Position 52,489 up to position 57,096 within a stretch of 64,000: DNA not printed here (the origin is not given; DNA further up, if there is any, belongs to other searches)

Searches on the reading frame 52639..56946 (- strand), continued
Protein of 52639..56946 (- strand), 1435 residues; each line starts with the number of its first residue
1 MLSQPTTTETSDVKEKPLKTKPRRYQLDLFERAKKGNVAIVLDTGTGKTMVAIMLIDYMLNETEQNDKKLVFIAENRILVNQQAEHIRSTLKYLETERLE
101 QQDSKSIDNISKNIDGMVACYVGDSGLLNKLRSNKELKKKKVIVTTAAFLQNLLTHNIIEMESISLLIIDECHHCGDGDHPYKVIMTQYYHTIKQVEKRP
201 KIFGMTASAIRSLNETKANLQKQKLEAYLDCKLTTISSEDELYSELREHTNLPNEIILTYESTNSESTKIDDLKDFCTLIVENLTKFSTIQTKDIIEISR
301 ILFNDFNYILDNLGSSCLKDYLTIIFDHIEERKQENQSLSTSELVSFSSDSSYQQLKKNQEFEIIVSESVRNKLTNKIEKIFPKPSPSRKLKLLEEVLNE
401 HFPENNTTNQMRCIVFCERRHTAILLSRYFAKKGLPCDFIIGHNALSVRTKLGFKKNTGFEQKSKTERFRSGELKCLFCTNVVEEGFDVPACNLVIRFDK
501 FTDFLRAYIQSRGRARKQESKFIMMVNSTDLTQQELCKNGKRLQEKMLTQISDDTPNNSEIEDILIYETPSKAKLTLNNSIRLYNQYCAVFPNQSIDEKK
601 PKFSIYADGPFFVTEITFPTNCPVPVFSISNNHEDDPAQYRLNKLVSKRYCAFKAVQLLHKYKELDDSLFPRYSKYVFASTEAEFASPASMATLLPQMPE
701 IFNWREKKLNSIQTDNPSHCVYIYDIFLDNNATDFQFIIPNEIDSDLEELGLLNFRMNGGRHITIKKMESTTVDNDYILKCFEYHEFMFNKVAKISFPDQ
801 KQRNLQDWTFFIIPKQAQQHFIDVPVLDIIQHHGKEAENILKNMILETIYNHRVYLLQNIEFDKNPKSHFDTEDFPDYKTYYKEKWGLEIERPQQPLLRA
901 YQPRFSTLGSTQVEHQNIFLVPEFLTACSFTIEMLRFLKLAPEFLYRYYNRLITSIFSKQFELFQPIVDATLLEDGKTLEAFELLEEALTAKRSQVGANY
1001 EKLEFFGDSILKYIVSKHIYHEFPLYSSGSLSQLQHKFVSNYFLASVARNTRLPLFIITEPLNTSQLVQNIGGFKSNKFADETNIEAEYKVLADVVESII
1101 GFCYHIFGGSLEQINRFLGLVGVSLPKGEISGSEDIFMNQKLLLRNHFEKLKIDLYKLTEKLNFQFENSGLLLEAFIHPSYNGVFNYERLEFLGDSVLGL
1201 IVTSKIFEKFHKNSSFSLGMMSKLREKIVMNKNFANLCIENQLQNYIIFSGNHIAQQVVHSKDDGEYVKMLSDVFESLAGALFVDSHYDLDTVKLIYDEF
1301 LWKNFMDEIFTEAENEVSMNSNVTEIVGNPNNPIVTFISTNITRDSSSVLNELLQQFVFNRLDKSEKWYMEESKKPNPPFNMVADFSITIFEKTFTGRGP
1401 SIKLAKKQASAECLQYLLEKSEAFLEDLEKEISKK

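Call 7: search_solved_structures(query=window:52639-56946:-, max_evalue=0.001, show_alignments=2)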
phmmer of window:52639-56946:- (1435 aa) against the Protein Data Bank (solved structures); distinct sequences matched with E-value up to 0.001: 101 (the best 60 are shown).
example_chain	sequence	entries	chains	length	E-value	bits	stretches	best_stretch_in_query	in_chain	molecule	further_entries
7eld_A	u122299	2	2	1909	1.5e-82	281.1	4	9-275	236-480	Endoribonuclease Dicer homolog 1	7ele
9mw6_A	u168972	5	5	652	1.2e-71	245.1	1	21-671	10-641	AncD1D2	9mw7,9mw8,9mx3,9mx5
9kby_A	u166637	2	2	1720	1.5e-68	234.8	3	7-673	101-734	Dicer-like protein 4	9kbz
21cq_D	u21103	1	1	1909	1.3e-60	208.5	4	400-677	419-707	Endoribonuclease Dicer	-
21cb_A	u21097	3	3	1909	2.9e-60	207.3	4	400-677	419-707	Endoribonuclease Dicer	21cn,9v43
5zak_A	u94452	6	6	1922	3.1e-60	207.2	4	400-677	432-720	Endoribonuclease Dicer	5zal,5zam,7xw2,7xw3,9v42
7vg2_A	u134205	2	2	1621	2.4e-57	197.6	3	15-534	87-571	Dicer-like 3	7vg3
7zpi_A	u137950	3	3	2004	1.5e-56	195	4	400-677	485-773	Endoribonuclease Dicer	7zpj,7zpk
7v6c_A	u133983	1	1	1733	7e-56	192.8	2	18-680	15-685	Dicer-2, isoform A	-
7yym_A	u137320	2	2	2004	8.6e-56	192.5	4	400-677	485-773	Endoribonuclease Dicer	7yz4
7v6b_A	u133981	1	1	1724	8.6e-56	192.5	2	18-680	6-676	Dicer-2, isoform A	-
7w0f_A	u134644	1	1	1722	1.7e-55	191.5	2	18-680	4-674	Dicer-2, isoform A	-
7w0a_A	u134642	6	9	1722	7e-54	186.2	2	18-680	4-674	Dicer-2, isoform A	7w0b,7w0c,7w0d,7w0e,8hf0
8hf1_A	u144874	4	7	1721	7.8e-54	186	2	18-680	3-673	Dicer-2, isoform A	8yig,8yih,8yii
6bu9_A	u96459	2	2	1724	2.3e-53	184.4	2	18-680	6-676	Dicer-2, isoform A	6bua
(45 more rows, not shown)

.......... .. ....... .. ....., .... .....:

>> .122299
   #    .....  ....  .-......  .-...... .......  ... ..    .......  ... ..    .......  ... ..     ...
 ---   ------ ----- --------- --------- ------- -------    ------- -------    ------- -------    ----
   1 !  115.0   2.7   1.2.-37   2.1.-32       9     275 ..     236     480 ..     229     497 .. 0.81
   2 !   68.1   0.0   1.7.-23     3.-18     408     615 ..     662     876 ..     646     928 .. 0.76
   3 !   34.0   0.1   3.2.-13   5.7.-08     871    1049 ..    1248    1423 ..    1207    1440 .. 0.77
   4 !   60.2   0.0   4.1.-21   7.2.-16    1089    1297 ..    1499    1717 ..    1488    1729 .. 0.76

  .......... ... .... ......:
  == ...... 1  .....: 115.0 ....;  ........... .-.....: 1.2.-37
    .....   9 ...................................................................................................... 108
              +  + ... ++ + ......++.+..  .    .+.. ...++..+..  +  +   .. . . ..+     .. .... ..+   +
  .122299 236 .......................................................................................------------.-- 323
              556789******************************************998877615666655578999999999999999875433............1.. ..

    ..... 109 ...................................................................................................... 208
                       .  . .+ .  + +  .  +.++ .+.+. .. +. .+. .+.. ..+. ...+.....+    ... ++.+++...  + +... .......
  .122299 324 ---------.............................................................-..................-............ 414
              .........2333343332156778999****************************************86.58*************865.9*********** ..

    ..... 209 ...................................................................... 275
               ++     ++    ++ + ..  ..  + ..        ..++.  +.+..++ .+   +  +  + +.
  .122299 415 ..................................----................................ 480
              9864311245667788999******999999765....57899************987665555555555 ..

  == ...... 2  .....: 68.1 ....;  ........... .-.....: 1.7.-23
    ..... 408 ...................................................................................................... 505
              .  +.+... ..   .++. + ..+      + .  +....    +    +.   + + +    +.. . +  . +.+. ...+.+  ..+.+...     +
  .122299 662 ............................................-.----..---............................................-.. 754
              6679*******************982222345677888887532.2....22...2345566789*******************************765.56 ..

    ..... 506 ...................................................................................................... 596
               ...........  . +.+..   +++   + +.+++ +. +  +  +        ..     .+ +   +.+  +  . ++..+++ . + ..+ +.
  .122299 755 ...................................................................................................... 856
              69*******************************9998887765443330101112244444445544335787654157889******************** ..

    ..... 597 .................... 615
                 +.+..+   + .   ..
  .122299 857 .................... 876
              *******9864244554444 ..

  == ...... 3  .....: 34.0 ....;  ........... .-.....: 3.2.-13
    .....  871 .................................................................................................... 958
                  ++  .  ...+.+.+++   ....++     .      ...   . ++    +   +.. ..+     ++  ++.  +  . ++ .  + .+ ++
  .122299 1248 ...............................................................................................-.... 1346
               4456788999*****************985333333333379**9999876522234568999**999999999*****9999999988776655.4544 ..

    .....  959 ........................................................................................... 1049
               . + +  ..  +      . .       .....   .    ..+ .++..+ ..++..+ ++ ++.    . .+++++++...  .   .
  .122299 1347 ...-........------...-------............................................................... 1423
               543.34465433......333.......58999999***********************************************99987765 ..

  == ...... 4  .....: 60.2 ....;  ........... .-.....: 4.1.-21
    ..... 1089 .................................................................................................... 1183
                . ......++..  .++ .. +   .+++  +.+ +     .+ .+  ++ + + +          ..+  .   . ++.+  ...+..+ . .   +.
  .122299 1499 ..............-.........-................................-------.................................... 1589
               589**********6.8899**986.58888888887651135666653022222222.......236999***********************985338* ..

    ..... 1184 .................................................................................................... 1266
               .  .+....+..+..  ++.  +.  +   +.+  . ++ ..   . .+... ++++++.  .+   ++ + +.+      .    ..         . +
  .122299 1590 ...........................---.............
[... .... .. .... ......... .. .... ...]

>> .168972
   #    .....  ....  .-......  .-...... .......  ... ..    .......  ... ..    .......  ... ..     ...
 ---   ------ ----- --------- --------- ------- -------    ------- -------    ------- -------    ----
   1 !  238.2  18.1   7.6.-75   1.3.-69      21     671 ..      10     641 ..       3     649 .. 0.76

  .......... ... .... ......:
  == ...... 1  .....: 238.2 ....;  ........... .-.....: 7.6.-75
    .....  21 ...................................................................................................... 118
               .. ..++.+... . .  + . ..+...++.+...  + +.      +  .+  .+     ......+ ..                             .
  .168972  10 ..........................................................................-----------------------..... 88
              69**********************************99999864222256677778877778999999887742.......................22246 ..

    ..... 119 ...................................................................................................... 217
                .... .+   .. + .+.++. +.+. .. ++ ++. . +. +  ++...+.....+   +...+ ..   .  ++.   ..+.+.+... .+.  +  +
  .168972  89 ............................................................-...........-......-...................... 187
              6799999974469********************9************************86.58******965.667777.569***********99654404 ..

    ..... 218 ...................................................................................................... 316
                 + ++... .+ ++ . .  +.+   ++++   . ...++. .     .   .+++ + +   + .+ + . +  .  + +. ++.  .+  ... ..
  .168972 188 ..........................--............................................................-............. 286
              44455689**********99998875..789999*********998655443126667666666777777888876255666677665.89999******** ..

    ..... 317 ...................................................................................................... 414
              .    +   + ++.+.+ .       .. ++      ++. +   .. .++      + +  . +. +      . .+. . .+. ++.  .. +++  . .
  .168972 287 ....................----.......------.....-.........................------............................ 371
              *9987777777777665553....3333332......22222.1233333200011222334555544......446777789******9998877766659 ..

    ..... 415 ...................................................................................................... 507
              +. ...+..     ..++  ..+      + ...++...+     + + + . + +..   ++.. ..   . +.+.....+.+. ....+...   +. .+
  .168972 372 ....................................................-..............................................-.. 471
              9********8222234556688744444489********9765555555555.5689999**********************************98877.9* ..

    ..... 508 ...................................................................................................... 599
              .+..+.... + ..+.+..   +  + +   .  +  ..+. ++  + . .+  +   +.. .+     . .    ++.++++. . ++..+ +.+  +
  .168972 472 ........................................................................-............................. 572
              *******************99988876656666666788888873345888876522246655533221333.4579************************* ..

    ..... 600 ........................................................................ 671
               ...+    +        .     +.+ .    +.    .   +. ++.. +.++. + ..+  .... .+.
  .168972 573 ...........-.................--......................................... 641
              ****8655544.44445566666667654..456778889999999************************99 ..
